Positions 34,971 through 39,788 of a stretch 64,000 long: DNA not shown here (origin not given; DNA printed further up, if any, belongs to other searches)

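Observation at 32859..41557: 8.7-kb block of three consecutive giant membrane proteins (701, 1505 and 639 aa) on one strand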

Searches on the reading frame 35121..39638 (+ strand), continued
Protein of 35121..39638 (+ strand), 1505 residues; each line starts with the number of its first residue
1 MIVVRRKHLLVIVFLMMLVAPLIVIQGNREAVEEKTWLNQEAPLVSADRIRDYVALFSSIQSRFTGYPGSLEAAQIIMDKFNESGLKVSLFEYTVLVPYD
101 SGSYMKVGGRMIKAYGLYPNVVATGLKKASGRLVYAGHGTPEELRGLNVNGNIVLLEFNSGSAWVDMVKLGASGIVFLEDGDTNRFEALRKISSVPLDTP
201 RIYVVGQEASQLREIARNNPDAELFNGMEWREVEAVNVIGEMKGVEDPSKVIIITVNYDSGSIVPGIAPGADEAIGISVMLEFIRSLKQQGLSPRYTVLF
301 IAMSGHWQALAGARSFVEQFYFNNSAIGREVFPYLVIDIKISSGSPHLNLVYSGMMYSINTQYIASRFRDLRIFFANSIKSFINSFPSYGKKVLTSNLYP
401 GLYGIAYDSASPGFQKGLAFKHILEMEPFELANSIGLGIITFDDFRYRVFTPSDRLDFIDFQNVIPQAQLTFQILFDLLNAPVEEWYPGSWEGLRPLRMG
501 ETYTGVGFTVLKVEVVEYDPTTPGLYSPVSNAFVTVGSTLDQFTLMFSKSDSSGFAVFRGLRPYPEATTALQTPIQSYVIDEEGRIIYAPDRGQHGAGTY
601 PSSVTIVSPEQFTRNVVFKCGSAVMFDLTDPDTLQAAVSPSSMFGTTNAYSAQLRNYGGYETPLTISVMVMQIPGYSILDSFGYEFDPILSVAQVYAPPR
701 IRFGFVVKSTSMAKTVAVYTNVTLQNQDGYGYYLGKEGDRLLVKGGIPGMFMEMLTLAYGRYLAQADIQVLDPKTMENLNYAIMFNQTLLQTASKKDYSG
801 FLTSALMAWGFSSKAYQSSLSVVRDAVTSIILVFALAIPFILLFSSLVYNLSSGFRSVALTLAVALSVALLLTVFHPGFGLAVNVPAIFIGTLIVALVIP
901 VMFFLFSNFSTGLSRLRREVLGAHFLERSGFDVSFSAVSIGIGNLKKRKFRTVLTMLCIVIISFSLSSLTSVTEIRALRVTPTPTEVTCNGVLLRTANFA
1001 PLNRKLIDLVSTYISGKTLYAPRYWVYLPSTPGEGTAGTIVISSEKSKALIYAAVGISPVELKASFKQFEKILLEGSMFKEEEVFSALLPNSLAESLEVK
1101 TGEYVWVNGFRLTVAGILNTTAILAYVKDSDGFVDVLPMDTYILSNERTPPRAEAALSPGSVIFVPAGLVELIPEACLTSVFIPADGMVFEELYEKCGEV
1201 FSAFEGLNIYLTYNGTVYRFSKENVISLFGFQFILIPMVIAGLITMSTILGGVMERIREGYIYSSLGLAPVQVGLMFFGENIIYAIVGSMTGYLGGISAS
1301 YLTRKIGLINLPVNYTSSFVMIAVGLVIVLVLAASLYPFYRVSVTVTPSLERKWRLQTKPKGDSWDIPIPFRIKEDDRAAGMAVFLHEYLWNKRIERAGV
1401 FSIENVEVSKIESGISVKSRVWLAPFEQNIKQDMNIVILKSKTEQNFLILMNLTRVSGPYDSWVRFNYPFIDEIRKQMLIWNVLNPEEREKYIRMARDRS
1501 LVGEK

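Call 45: search_protein_families(library=pfam, proteins=[L021:10350-11327:+, L012:6795-7607:-, L042:7177-7833:-, L038:6216-7364:-, L046:2972-5389:-, L062:4948-7662:-, L007:16443-17489:-, L026:19559-20758:+, L034:10979-12049:+, L057:17179-19455:+], max_evalue=0.001)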
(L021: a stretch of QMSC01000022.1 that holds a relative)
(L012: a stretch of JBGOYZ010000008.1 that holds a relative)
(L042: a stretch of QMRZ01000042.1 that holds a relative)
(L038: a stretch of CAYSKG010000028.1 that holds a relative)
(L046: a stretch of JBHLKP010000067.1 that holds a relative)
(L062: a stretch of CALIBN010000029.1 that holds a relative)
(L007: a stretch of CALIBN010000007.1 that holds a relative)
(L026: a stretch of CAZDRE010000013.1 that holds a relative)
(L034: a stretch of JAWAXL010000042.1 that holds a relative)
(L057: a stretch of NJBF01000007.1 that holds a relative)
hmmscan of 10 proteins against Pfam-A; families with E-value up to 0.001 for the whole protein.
L021:10350-11327:+ (326 aa): 5 families
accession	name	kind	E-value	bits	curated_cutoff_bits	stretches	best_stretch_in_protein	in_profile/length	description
PF01408.29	GFO_IDH_MocA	-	1.2e-28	100.6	24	1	3-122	1-120/120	Oxidoreductase family, NAD-binding Rossmann fold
PF22725.1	GFO_IDH_MocA_C3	-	2.5e-16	60.2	27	1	130-246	1-123/124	GFO/IDH/MocA C-terminal domain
PF02894.22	GFO_IDH_MocA_C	-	1.4e-14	54.8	22.9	1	136-324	3-218/218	Oxidoreductase family, C-terminal alpha/beta domain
PF01118.30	Semialdhyde_dh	-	0.0002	22.2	26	1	4-91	1-93/121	Semialdehyde dehydrogenase, NAD binding domain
PF03807.23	F420_oxidored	-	0.00027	21.9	21.6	1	4-84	1-79/94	NADP oxidoreductase coenzyme F420-dependent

L012:6795-7607:- (271 aa): 0 families

L042:7177-7833:- (219 aa): 0 families

L038:6216-7364:- (383 aa): 1 family
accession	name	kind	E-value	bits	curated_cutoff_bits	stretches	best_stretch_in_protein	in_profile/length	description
PF01208.23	URO-D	-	1.3e-24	87.4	23.9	1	124-375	94-346/346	Uroporphyrinogen decarboxylase (URO-D)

L046:2972-5389:- (806 aa): 0 families

L062:4948-7662:- (905 aa): 1 family
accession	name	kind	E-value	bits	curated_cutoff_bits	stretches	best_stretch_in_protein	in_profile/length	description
PF02018.23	CBM_4_9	-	1.8e-13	51.5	25.9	1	291-417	2-129/136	Carbohydrate binding domain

L007:16443-17489:- (349 aa): 0 families

L026:19559-20758:+ (400 aa): 0 families

L034:10979-12049:+ (357 aa): 1 family
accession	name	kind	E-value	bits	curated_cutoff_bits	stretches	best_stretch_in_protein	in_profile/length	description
PF13378.12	MR_MLE_C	-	8.1e-35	120.9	29.4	1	140-344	4-219/219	Enolase C-terminal domain-like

L057:17179-19455:+ (759 aa): 0 families

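Call 67: search_protein_families(library=pfam, alignment_id=A7, max_evalue=0.00001)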
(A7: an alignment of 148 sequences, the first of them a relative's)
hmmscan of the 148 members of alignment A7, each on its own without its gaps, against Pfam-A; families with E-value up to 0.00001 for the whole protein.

A. member 1, L056:16394-16723:- (110 aa): 1 family
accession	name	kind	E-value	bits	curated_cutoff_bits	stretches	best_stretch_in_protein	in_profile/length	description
PF03358.20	FMN_red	-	4.3e-12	46.3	24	1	3-92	13-97/152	NADPH-dependent FMN reductase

B. families by the number of members that match (of 148 scanned): 154 families (the first 25 are shown)
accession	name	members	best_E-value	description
PF01408.29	GFO_IDH_MocA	7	8.9e-34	Oxidoreductase family, NAD-binding Rossmann fold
PF04055.27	Radical_SAM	6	9e-36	Radical SAM superfamily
PF22725.1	GFO_IDH_MocA_C3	6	3.1e-23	GFO/IDH/MocA C-terminal domain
PF02894.22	GFO_IDH_MocA_C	6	4.8e-22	Oxidoreductase family, C-terminal alpha/beta domain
PF01208.23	URO-D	5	2.8e-35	Uroporphyrinogen decarboxylase (URO-D)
PF01261.30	AP_endonuc_2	3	4.1e-35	Xylose isomerase-like TIM barrel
PF13353.11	Fer4_12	3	1e-07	4Fe-4S single cluster domain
PF12831.13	FAD_oxidored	2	1.2e-138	FAD dependent oxidoreductase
PF02730.20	AFOR_N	2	1.3e-71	Aldehyde ferredoxin oxidoreductase, N-terminal domain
PF01314.23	AFOR_C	2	6.9e-61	Aldehyde ferredoxin oxidoreductase, domains 2 & 3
PF07690.21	MFS_1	2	1.5e-59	Major Facilitator Superfamily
PF13378.12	MR_MLE_C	2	1.2e-54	Enolase C-terminal domain-like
PF08443.16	RimK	2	4.1e-23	RimK-like ATP-grasp domain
PF00583.31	Acetyltransf_1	2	4.1e-19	Acetyltransferase (GNAT) family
PF14587.12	Glyco_hydr_30_2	2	8.6e-16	O-Glycosyl hydrolase family 30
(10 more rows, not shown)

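Call 77: search_protein_families(library=pfam, proteins=[L082:14552-15568:+, L082:15558-16448:+, L085:14643-15659:+, L085:15655-16542:+, L046:5511-7394:+, L064:17031-19241:+, L044:14319-16388:+, L027:16405-19110:+, L040:4453-7011:+, L050:17360-19717:-], max_evalue=0.001)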
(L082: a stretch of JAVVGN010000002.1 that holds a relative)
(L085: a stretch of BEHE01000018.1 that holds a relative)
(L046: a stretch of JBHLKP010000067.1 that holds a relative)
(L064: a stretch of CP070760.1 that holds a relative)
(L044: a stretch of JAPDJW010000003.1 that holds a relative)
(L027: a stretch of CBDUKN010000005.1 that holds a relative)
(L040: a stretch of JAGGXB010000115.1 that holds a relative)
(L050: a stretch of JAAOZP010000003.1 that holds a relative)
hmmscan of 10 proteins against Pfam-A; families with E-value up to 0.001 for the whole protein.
L082:14552-15568:+ (339 aa): 0 families

L082:15558-16448:+ (297 aa): 0 families

L085:14643-15659:+ (339 aa): 0 families

L085:15655-16542:+ (296 aa): 0 families

L046:5511-7394:+ (628 aa): 0 families

L064:17031-19241:+ (737 aa): 0 families

L044:14319-16388:+ (690 aa): 2 families
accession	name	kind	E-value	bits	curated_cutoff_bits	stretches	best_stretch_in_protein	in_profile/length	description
PF19773.5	DUF6259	-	8.4e-98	327.6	28.7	1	220-522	2-300/300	Domain of unknown function (DUF6259)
PF14871.12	GHL6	-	0.00088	19.9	35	0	314-420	35-131/132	Hypothetical glycosyl hydrolase 6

L027:16405-19110:+ (902 aa): 5 families
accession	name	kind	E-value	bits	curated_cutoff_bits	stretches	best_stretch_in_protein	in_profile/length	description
PF00122.25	E1-E2_ATPase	-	2e-58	197.3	28.1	1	113-306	2-181/181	E1-E2 ATPase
PF00689.26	Cation_ATPase_C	-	7.7e-47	159.7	27.3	1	715-881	1-168/175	Cation transporting ATPase, C-terminus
PF13246.12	Cation_ATPase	-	3.9e-27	94.6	21.7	1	387-472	2-91/91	Cation transport ATPase (P-type)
PF00702.32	Hydrolase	-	2.6e-19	70.8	26.4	1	324-645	3-191/191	haloacid dehalogenase-like hydrolase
PF00690.31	Cation_ATPase_N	-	1.5e-18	66.6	20.4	1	6-73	1-69/69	Cation transporter/ATPase, N-terminus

L040:4453-7011:+ (853 aa): 0 families

L050:17360-19717:- (786 aa): 0 families

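Call 93: search_solved_structures(query=L064:16168-16857:-, max_evalue=1)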
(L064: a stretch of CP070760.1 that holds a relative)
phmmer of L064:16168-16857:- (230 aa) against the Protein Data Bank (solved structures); distinct sequences matched with E-value up to 1: 0.
